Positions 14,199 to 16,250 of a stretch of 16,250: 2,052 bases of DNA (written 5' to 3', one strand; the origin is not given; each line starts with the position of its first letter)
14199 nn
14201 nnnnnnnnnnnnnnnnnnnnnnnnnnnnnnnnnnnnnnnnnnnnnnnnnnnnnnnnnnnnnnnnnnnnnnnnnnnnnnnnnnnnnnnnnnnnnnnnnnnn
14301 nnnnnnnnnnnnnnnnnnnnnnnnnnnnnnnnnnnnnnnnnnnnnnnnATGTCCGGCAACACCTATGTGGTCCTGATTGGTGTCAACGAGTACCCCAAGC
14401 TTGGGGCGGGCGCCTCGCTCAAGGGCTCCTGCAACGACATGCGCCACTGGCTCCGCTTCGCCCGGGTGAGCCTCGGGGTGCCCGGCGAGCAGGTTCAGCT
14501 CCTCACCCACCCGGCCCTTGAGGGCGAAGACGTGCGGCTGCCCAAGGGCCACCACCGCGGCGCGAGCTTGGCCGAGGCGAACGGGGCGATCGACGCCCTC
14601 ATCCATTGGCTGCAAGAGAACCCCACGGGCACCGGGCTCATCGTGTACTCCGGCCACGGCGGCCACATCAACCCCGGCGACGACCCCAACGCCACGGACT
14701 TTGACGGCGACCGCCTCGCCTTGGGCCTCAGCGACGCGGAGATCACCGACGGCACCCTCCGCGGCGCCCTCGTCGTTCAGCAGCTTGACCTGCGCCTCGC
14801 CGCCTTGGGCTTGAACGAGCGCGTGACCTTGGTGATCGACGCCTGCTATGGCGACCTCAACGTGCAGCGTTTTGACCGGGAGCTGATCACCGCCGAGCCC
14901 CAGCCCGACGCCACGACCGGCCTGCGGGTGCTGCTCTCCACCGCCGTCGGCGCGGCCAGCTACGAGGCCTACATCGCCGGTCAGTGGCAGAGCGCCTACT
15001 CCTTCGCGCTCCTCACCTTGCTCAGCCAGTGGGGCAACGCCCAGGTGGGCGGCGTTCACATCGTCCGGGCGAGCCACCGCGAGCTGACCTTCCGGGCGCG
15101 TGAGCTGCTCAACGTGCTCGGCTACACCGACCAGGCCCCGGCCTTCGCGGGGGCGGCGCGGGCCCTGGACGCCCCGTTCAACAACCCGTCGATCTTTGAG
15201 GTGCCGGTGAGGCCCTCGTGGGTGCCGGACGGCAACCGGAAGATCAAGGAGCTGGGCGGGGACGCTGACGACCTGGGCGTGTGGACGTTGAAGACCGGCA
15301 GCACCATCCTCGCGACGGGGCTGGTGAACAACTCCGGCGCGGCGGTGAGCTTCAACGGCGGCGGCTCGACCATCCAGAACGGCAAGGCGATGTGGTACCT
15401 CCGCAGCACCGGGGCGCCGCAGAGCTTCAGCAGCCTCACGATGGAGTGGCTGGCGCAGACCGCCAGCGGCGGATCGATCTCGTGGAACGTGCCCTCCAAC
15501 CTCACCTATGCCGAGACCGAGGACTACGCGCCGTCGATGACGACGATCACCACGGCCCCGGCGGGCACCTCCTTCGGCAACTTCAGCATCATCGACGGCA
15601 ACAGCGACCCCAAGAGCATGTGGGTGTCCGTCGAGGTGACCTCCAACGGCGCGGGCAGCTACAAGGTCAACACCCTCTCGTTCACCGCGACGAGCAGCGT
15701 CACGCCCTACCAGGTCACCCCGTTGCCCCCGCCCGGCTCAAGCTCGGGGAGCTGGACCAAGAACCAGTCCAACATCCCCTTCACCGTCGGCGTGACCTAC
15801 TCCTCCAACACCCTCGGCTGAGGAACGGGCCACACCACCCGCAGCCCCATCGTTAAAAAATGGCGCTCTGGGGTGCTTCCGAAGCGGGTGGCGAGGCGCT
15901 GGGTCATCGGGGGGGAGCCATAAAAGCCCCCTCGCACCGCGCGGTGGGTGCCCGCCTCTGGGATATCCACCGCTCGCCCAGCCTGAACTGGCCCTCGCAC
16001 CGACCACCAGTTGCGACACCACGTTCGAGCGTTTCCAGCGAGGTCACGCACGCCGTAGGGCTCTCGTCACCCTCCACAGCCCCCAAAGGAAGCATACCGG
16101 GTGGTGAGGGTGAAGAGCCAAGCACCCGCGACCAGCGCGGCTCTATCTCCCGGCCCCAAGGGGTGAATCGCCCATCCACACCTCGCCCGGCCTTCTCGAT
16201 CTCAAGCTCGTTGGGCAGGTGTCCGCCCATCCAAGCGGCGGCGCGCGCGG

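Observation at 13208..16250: FHA protein, caspase-like protease and FGE-sulfatase-like protein clustered near a Ser/Thr kinase: candidate regulated-proteolysis or conflict module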

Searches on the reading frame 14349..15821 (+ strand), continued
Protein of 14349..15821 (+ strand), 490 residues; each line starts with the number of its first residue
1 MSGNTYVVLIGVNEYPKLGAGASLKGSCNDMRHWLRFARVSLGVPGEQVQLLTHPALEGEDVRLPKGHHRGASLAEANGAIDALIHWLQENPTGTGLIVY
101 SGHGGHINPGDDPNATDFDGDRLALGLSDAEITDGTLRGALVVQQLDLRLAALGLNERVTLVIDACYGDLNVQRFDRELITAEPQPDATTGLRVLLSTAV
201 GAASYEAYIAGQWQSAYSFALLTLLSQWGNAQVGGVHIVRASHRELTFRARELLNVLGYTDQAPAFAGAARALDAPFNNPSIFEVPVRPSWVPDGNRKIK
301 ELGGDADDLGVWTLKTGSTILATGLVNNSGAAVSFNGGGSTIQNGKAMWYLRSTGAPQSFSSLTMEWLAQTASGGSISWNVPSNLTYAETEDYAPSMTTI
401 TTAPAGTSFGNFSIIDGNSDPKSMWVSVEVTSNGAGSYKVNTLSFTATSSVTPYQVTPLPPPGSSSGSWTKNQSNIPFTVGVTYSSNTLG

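Call 61: search_solved_structures(query=A2, max_evalue=1, show_alignments=1)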
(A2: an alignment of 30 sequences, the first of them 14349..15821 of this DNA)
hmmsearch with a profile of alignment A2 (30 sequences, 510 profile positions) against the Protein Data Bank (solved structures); distinct sequences matched with E-value up to 1: 11.
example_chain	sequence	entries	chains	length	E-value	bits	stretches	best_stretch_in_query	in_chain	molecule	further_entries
6w8s_A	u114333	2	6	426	4.4e-20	75.6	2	7-189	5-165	Metacaspase-4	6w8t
9n3d_A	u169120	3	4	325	1.3e-18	70.7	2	3-186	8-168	Metacaspase-9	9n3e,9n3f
8a53_A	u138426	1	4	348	3.6e-18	69.3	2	3-186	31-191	Metacaspase-9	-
6w8r_A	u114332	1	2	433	8.4e-18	68.1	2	7-150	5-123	Metacaspase-4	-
4f6o_A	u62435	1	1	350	1.6e-13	54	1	7-169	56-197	Metacaspase-1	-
7qp0_A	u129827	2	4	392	2.9e-13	53.1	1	2-169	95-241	Metacaspase-1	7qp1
4afr_A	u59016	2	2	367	2.1e-12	50.3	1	7-170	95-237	METACASPASE | METACASPASE MCA2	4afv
4af8_A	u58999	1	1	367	2.2e-12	50.2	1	7-170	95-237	METACASPASE MCA2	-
4afp_A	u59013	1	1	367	2.4e-12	50.1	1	7-170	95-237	METACASPASE MCA2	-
4f6p_A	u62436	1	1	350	1.8e-11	47.2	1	7-140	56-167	Metacaspase-1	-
3bij_A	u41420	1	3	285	0.00037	23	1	71-169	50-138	Uncharacterized protein GSU0716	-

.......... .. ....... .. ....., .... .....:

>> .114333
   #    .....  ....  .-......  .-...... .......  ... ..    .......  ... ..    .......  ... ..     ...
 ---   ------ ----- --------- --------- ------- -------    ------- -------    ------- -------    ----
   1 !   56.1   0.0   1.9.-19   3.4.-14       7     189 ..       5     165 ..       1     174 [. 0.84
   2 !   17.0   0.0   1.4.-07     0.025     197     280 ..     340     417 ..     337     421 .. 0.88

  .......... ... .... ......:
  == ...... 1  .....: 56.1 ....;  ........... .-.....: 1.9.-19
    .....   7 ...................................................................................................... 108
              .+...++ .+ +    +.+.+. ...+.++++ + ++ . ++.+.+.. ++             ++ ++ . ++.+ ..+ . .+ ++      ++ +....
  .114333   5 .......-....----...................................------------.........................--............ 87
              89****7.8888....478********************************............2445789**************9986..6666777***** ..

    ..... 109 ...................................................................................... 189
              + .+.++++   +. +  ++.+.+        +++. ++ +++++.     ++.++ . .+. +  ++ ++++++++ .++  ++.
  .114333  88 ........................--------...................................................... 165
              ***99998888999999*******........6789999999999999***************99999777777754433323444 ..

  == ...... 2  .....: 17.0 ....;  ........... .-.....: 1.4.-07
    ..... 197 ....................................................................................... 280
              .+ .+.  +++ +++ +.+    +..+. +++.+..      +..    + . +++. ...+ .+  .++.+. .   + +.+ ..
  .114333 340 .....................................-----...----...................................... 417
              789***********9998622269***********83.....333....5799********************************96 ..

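Call 70: search_protein_families(library=ncbifam, proteins=[window:14349-15821:+, L001:11449-13821:-], max_evalue=0.01)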
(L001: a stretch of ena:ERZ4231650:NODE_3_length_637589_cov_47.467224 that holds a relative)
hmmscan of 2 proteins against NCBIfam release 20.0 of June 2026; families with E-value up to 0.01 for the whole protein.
window:14349-15821:+ (490 aa): 1 family
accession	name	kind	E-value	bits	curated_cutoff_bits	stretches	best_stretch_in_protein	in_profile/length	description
NF047832.1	caspase_w_EACC1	subfamily_domain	1.4e-05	24.7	140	1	65-227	42-186/211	caspase, EACC1-associated type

L001:11449-13821:- (790 aa): 17 families
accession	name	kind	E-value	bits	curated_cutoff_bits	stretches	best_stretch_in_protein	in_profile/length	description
NF033483.0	PknB_PASTA_kin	equivalog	2.2e-60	205.2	450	1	24-331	7-293/563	Stk1 family PASTA domain-containing Ser/Thr kinase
NF009651.0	PRK13184.1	equivalog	5.9e-45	153.6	839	1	25-316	3-302/932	serine/threonine-protein kinase PknD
NF052427.1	StpK7MSMEG_1200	equivalog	6.2e-40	137.2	900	1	26-345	9-305/601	serine/threonine protein kinase StpK7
TIGR03903.1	TOMM_kin_cyc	equivalog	5.7e-33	113.9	705.75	1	52-277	6-224/1267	TOMM system kinase/cyclase fusion protein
NF047741.1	antiphage_MADS6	equivalog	4.7e-27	94.8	460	2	130-313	302-469/612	methylation-associated defense system protein kinase MAD6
NF033442.0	BREX_PglW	equivalog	3.3e-20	71.5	990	2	130-307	315-489/1391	BREX system serine/threonine kinase PglW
NF038150.1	lanthi_synth_IV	equivalog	6.2e-18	64.5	650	1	64-317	232-460/851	class IV lanthionine synthetase LanL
NF053615.1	SerThrKinAfsKStmc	equivalog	1.5e-15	57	1300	1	28-246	17-215/809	protein serine/threonine kinase AfsK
TIGR03440.2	egtB_TIGR03440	equivalog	2.8e-09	36.6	360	1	544-777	176-411/413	ergothioneine biosynthesis protein EgtB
NF041186.1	SenA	equivalog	2e-08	34.1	420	1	545-777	174-379/382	selenoneine synthase SenA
NF038151.1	lanthi_synth_III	equivalog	9.6e-08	30.9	575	1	65-238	264-423/833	class III lanthionine synthetase LanKC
TIGR03724.2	arch_bud32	equivalog_domain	2.6e-05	23.8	125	1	67-176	36-133/193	KEOPS complex kinase/ATPase Bud32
NF011463.0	PRK14879.1-4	equivalog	0.00075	19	188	1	103-175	96-161/237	Kae1-associated kinase Bud32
NF011464.0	PRK14879.1-7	equivalog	0.0018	18.1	246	1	100-175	81-150/221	Kae1-associated kinase Bud32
NF007174.0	PRK09605.1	equivalog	0.0032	16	447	1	68-175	380-474/535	bifunctional N(6)-L-threonylcarbamoyladenine synthase/serine/threonine protein kinase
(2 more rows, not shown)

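Call 96: search_protein_families(library=pfam, alignment_id=A2, max_evalue=0.01)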
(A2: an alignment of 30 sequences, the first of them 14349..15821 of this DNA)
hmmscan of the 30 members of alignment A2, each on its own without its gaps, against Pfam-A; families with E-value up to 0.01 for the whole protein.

A. member 1, window:14349-15821:+ (490 aa): 1 family
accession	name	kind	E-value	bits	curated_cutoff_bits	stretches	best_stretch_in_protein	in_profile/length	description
PF00656.27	Peptidase_C14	-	7.8e-08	32.7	21.4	1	7-232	4-198/233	Caspase domain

B. families by the number of members that match (of 30 scanned): 3 families
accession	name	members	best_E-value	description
PF00656.27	Peptidase_C14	20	1.3e-15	Caspase domain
PF00884.28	Sulfatase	1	0.00013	Sulfatase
PF06013.18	WXG100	1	0.00067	Proteins of 100 residues with WXG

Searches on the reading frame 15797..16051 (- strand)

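Call 7: search_protein_families(library=pfam, proteins=[window:15797-16051:-], max_evalue=0.01)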
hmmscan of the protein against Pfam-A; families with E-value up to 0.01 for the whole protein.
window:15797-16051:- (84 aa): 1 family
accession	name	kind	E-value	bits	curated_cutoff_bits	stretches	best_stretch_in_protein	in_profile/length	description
PF03781.23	FGE-sulfatase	-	1.3e-07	32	23.3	1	2-74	179-255/255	Sulfatase-modifying factor enzyme 1-like domain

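Call 11: search_protein_families(library=padloc, proteins=[window:15797-16051:-], max_evalue=0.01)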
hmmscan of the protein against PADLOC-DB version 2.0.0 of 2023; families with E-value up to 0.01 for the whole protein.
window:15797-16051:- (84 aa): 0 families

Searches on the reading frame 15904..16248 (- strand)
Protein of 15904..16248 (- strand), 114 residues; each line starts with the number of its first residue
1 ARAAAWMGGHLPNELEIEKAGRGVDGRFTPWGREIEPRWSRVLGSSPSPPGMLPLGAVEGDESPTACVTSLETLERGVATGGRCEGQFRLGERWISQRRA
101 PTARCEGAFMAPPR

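Call 7: search_protein_families(library=pfam, proteins=[window:15904-16248:-], max_evalue=0.01)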
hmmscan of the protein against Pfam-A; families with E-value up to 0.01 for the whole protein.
window:15904-16248:- (114 aa): 1 family
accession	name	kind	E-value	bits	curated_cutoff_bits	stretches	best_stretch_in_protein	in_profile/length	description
PF03781.23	FGE-sulfatase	-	0.0012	19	23.3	1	4-40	105-142/255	Sulfatase-modifying factor enzyme 1-like domain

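Call 11: search_protein_families(library=padloc, proteins=[window:15904-16248:-], max_evalue=0.01)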
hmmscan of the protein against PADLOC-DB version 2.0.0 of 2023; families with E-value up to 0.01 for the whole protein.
window:15904-16248:- (114 aa): 0 families
